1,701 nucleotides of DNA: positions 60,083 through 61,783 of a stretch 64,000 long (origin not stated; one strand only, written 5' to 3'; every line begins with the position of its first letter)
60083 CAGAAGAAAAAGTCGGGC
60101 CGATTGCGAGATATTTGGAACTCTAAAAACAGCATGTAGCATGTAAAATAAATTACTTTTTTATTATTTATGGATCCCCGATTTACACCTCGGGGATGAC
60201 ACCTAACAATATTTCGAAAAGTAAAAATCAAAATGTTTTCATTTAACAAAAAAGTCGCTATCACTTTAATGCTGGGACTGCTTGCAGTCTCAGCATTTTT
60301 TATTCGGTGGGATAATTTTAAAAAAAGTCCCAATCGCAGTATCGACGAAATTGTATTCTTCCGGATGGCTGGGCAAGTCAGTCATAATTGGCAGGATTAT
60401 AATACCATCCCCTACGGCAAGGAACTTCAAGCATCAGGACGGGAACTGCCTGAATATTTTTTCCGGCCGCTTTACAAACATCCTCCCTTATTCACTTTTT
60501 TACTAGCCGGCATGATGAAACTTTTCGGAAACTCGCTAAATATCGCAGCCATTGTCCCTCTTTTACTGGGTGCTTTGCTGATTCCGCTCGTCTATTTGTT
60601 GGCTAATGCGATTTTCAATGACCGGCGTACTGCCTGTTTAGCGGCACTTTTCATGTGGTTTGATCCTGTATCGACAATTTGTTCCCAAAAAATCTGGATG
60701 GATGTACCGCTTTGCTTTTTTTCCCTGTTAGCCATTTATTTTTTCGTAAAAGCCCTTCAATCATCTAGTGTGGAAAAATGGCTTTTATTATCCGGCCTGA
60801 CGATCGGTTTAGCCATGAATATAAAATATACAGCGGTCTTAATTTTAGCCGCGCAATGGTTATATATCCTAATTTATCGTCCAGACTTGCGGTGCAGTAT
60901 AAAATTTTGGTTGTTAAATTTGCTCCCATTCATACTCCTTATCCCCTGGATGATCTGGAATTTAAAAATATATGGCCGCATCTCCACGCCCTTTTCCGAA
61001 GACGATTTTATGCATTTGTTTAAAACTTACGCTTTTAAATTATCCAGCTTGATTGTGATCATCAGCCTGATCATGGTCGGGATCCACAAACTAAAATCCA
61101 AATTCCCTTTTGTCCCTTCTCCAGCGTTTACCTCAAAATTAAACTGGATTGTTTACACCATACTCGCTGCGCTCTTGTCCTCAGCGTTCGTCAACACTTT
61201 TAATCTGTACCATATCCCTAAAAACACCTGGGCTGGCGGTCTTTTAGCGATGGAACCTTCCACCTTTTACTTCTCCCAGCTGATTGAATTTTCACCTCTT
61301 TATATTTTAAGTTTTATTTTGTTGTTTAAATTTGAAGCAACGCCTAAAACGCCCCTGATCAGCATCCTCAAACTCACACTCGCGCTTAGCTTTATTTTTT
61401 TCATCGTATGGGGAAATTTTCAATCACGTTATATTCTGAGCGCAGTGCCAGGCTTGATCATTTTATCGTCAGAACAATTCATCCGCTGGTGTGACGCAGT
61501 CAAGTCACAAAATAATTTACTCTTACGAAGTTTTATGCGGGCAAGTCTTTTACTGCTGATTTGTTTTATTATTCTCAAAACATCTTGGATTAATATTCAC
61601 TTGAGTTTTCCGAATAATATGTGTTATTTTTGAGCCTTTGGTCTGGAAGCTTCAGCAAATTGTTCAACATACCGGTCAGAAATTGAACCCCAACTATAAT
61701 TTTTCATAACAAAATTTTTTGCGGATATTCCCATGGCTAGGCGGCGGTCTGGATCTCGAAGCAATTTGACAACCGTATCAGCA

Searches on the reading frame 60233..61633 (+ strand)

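Call 68: search_protein_families(library=pfam, proteins=[window:60233-61633:+], max_evalue=0.0001)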
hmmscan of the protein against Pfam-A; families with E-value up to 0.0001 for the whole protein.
window:60233-61633:+ (466 aa): 2 families
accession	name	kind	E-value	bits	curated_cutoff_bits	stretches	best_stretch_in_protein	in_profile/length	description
PF13231.12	PMT_2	-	6.4e-25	88.7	26.1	1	82-242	1-160/160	Dolichyl-phosphate-mannose-protein mannosyltransferase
PF02366.24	PMT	-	2.1e-16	60.7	22.7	1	20-242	6-233/245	Dolichyl-phosphate-mannose-protein mannosyltransferase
